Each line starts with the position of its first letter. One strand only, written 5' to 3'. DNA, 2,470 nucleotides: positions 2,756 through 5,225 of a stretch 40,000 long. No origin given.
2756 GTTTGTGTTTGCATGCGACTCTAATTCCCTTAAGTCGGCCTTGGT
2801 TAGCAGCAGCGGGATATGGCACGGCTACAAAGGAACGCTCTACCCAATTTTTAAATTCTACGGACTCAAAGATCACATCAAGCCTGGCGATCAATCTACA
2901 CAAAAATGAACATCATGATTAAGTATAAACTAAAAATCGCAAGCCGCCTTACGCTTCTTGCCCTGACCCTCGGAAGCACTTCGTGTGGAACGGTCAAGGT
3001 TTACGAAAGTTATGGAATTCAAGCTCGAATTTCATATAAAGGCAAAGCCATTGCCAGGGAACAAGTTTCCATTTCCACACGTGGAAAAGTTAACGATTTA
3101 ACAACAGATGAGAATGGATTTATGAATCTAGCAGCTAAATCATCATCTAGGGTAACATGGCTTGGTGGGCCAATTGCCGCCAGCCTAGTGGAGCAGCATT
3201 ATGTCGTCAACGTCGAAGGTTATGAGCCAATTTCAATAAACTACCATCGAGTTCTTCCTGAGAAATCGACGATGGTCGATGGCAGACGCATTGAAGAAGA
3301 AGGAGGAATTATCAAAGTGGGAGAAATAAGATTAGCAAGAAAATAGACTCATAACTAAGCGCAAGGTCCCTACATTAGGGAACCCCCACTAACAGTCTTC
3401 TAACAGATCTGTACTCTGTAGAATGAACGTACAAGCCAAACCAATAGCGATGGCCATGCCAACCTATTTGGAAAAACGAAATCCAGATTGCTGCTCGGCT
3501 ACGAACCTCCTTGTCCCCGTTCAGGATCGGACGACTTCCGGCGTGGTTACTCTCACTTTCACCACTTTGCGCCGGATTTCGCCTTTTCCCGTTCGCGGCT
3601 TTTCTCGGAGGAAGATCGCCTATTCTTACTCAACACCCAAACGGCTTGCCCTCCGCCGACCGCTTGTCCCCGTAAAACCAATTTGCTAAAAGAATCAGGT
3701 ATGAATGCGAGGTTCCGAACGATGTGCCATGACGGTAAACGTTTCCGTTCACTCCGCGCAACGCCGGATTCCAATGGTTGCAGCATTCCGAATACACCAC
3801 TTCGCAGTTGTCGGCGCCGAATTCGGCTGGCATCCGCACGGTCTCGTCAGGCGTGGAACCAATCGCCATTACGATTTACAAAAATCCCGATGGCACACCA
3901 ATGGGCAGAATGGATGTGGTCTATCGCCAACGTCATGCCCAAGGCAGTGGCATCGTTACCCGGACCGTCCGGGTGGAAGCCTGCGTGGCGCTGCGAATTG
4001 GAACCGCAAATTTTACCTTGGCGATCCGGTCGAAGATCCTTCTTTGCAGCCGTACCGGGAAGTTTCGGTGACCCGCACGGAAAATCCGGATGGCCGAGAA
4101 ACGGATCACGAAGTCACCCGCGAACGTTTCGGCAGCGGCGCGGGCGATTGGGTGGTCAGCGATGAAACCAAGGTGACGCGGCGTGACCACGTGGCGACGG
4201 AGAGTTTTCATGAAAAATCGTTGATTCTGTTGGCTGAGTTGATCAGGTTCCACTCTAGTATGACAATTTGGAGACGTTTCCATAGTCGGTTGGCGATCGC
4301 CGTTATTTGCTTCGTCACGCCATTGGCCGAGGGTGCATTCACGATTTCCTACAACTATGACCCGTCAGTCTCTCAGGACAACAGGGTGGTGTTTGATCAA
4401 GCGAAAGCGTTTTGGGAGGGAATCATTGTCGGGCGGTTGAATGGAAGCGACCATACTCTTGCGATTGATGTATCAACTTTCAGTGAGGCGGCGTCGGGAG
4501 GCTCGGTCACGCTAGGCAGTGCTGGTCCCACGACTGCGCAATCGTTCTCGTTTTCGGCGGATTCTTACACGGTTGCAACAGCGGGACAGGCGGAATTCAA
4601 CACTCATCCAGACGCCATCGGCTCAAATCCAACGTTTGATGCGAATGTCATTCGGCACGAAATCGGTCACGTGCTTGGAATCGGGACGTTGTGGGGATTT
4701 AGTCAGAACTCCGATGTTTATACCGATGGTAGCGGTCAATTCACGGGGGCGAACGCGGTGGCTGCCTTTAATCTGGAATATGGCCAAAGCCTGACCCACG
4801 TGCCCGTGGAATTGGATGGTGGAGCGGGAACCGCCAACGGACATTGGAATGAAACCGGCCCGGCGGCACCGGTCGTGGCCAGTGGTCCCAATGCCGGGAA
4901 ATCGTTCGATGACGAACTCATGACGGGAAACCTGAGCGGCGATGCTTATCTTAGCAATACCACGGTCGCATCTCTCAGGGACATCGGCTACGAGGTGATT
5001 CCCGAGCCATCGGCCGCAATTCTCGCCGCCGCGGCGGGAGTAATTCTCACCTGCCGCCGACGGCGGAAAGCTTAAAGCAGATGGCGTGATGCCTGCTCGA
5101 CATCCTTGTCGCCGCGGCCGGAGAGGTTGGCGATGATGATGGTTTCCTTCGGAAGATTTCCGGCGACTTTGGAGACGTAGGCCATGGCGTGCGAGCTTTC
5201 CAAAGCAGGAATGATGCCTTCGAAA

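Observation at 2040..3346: Low-GC RHS toxin tip (LysM-like plus caspase-like His/Cys pattern) coupled to a lipoprotein immunity candidate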

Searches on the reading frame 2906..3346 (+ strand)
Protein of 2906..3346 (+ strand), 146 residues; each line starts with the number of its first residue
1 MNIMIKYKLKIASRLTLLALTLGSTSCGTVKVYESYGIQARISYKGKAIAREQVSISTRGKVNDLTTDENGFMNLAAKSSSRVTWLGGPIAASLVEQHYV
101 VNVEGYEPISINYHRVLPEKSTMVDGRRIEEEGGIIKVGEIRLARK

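Call 5: search_protein_families(library=pfam, proteins=[window:2906-3346:+], max_evalue=1)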
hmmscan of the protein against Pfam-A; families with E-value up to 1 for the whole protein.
window:2906-3346:+ (146 aa): 2 families
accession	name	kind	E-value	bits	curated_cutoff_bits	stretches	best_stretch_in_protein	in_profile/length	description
PF20598.4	DUF6795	-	0.019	15.7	27.4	1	39-111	2-76/103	Domain of unknown function (DUF6795)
PF19019.6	Phlebo_G2_C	-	0.13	12.4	25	1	33-101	73-142/171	Phlebovirus glycoprotein G2 C-terminal domain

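Call 6: search_protein_families(library=ncbifam, proteins=[window:2906-3346:+], max_evalue=1)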
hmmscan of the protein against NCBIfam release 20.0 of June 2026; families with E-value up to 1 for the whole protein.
window:2906-3346:+ (146 aa): 0 families

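Call 28: find_homologous_proteins(query=window:2906-3343:+, max_evalue=0.001)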
Query window:2906-3343:+ (146 aa): 1 proteins with E <= 0.001 among 62 candidates.
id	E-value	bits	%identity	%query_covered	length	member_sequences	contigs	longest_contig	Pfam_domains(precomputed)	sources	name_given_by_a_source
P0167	2.7e-85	301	100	98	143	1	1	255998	-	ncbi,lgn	ncbi:MAG: hypothetical protein V4733_00015 [Verrucomicrobiota bacterium]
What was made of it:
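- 2906..3346 (+): Immunity candidate: a 146-aa lipoprotein (alternative start 2915 gives 143 aa). The lipobox Cys27 codon is 2984-2986. Identical to NCBI MAG Verrucomicrobiota protein V4733_00015 (call 28).
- Checked: A second ATG at 2915 is the start used in the NCBI record for the identical 143-aa protein (call 28).
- Tried and rejected: The word-indexed homology search for the lipoprotein found only the identical NCBI protein (call 28).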

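Call 44: find_encoding_contigs(protein=P0167, flank=10000, max_places=3)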
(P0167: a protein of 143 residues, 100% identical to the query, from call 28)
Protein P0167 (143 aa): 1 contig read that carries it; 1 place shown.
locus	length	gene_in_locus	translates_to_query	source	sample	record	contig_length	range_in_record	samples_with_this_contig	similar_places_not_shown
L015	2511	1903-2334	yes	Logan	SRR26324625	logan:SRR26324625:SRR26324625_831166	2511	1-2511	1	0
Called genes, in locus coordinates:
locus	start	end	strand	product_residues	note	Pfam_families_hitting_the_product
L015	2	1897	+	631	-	?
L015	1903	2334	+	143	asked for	-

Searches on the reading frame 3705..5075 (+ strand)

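Call 5: search_protein_families(library=pfam, proteins=[window:3705-5075:+], max_evalue=1)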
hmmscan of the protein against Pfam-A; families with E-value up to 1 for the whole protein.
window:3705-5075:+ (456 aa): 3 families
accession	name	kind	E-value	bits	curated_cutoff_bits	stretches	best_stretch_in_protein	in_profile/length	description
PF01457.22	Peptidase_M8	-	0.00033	19.9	21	1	296-432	198-327/529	Leishmanolysin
PF07589.16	PEP-CTERM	-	0.032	14.8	20.7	1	432-454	2-24/24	PEP-CTERM motif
PF13582.12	Reprolysin_3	-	0.038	14.9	22.4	1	215-325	32-119/123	Metallo-peptidase family M12B Reprolysin-like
